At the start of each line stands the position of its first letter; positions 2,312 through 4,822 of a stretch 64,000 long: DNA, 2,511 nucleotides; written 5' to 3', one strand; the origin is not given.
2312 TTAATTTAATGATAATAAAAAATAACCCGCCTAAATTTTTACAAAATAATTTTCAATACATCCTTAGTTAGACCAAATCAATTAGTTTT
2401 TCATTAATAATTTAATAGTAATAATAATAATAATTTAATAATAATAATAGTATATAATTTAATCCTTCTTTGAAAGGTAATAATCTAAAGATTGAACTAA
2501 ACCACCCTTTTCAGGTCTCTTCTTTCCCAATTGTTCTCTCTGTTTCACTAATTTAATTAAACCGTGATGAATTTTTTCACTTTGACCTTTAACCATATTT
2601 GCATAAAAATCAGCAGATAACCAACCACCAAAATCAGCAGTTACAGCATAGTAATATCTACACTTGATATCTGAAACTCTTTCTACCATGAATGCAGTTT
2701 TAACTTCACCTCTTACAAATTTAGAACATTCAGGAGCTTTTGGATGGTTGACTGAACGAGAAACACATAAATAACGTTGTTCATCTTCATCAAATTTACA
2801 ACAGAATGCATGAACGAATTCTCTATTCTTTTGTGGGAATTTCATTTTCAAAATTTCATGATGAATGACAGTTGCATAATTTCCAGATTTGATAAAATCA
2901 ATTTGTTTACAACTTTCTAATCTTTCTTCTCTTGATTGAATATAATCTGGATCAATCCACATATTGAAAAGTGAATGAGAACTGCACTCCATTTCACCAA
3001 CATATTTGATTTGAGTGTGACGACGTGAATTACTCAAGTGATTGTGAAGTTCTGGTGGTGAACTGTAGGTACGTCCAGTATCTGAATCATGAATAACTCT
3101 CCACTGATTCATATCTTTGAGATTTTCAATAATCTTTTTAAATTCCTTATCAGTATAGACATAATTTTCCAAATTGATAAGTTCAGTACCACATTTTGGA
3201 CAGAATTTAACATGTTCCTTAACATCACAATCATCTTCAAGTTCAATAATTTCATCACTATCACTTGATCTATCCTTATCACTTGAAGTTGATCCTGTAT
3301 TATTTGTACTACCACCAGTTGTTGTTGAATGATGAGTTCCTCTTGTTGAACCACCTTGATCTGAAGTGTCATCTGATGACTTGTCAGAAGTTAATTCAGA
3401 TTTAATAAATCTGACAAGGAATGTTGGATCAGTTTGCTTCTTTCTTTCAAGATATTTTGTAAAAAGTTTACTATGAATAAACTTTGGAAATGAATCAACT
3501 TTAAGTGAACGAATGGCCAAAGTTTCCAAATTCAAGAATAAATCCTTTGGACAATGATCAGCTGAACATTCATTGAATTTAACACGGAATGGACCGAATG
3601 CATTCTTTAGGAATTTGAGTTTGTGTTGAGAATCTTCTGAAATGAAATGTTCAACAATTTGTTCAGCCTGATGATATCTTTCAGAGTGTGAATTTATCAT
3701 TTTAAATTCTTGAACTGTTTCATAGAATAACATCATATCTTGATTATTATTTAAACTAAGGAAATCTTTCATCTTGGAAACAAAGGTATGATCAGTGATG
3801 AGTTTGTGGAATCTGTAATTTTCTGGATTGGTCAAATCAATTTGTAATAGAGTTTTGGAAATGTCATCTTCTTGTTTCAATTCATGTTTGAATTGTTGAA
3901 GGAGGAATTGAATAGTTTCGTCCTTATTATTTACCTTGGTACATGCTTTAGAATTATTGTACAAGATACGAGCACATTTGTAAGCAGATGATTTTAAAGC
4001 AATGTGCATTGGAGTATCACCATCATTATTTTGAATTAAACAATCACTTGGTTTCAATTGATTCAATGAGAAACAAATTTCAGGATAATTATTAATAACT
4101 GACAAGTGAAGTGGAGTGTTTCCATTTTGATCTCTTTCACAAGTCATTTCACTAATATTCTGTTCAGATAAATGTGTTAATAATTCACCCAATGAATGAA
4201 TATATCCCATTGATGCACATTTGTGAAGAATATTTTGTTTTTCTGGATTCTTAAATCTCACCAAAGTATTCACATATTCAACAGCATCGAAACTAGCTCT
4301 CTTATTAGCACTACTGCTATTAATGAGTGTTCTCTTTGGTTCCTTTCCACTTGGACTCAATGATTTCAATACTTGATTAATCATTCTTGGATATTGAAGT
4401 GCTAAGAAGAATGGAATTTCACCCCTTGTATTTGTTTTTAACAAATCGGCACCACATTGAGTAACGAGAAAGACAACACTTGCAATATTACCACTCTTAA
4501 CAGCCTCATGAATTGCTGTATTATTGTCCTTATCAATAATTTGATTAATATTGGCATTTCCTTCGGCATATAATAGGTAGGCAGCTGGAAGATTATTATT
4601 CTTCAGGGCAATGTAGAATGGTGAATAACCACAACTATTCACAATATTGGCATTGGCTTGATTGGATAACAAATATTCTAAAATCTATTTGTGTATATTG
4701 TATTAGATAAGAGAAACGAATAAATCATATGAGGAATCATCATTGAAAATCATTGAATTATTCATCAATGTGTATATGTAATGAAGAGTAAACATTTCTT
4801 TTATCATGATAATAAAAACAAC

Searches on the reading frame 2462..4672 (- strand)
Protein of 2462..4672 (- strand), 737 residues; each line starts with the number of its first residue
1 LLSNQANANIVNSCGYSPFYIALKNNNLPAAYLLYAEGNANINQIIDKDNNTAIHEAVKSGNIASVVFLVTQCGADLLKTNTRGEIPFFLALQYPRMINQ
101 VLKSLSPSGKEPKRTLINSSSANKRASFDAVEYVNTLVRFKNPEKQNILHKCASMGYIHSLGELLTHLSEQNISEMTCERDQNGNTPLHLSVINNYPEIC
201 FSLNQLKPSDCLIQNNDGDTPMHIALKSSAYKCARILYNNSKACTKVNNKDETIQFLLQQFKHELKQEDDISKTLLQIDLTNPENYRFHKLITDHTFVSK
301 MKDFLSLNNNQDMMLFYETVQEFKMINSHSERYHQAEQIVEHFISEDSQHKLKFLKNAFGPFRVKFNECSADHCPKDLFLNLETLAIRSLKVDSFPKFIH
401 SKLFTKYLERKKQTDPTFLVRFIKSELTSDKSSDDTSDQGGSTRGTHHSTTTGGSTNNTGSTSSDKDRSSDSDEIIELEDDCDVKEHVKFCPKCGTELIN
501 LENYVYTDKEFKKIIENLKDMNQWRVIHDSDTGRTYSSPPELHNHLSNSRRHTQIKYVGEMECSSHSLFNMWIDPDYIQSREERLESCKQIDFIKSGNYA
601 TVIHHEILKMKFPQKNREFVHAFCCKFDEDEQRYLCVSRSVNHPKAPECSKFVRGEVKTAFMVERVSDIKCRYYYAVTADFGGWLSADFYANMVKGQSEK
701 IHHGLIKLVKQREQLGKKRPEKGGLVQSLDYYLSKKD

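Call 37: search_protein_families(library=pfam, proteins=[window:2462-4672:-], max_evalue=0.00001)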
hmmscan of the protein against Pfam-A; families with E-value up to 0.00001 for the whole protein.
window:2462-4672:- (737 aa): 7 families
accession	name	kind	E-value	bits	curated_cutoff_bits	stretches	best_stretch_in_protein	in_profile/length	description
PF12796.13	Ank_2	-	2.9e-21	76.3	27.3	2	149-242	1-83/90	Ankyrin repeats (3 copies)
PF13637.12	Ank_4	-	1.4e-16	60.6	22.7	0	2-34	17-49/50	Ankyrin repeats (many copies)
PF00023.36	Ank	-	4.4e-15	55.4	21.1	0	49-81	1-32/33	Ankyrin repeat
PF00615.24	RGS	-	1.4e-12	48.5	23.9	1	287-407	1-117/117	Regulator of G protein signaling domain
PF13606.12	Ank_3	-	1e-11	44.2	22.3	0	49-77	1-28/30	Ankyrin repeat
PF01852.25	START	-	4.6e-11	42.9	22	1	577-695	69-187/207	START domain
PF13857.12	Ank_5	-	4.9e-11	43.2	27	0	181-225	13-56/56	Ankyrin repeats (many copies)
